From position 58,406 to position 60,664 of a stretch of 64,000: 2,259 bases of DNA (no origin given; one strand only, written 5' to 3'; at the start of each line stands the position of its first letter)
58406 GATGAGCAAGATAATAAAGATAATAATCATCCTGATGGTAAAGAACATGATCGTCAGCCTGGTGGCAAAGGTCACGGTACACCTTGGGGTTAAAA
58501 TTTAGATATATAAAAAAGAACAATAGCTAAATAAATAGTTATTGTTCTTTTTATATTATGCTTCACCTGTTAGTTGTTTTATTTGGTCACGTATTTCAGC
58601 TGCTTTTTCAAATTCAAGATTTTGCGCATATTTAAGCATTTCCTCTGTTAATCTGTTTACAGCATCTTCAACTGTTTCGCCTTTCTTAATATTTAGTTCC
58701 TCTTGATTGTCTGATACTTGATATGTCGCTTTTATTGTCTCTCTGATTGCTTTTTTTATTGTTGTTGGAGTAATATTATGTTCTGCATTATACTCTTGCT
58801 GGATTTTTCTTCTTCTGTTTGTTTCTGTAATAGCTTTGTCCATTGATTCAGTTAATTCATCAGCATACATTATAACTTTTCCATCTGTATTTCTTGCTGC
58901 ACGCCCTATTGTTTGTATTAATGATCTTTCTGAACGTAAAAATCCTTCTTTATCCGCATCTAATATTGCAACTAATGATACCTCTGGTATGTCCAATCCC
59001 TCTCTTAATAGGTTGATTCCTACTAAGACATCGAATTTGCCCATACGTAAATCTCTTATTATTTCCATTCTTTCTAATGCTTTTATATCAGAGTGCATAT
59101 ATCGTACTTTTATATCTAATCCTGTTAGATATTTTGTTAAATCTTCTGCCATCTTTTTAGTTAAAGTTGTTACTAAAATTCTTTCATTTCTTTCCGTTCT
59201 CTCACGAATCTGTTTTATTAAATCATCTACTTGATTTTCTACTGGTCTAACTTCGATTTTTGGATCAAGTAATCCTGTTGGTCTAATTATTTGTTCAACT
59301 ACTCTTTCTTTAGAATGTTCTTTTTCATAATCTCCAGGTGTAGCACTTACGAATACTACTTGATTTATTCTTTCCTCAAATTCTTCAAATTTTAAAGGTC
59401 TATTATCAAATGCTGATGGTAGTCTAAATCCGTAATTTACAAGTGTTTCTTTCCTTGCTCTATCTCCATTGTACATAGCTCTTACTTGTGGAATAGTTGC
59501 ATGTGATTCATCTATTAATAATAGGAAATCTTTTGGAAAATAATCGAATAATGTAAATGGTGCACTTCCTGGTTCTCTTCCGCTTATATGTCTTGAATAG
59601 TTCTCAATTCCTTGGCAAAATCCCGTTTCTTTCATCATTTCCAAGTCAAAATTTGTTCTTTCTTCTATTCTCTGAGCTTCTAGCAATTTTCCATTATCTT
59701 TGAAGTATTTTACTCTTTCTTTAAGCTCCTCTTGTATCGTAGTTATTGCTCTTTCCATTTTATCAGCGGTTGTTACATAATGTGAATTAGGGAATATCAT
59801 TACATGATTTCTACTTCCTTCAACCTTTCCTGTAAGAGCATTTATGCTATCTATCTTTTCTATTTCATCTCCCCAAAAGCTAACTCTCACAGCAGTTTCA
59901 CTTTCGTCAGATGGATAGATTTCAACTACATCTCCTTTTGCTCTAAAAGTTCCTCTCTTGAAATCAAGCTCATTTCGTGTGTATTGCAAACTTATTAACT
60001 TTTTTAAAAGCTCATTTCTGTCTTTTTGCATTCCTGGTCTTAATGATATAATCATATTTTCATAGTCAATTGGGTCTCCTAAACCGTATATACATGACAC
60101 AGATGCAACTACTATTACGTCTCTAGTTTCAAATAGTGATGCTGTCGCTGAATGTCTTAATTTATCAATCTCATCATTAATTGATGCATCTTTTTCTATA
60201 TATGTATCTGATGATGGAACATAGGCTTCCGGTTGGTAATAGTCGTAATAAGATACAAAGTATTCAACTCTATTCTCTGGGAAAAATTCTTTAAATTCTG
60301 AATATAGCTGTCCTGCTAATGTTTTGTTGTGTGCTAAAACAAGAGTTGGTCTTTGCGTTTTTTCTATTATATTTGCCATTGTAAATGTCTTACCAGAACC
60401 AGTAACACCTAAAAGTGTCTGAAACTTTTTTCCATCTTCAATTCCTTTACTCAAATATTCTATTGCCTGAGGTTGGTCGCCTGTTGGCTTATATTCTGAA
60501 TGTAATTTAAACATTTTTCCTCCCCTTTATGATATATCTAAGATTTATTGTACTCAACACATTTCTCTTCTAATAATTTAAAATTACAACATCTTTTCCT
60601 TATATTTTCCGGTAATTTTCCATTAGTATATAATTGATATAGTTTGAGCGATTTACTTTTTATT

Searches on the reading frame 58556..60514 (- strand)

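Call 94: search_protein_families(library=pfam, proteins=[window:58556-60514:-], max_evalue=0.0001)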
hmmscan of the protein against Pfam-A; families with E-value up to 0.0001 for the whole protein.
window:58556-60514:- (652 aa): 6 families
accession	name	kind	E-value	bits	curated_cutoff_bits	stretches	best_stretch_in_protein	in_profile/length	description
PF17757.6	UvrB_inter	-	8.2e-32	109.6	22.9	1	156-246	1-91/91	UvrB interaction domain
PF12344.14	UvrB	-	3.2e-22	78.5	27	1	549-591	1-43/43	Ultra-violet resistance protein B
PF00271.37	Helicase_C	-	9.8e-22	77.7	23.5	1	430-542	4-109/110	Helicase conserved C-terminal domain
PF04851.21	ResIII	-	6.6e-12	46.1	22.5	1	8-84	2-83/164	Type III restriction enzyme, res subunit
PF02151.25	UVR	-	1.2e-08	34.8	21.5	1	619-648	4-33/36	UvrB/uvrC motif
PF00270.35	DEAD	-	5.4e-06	26.7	26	0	14-86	4-79/167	DEAD/DEAH box helicase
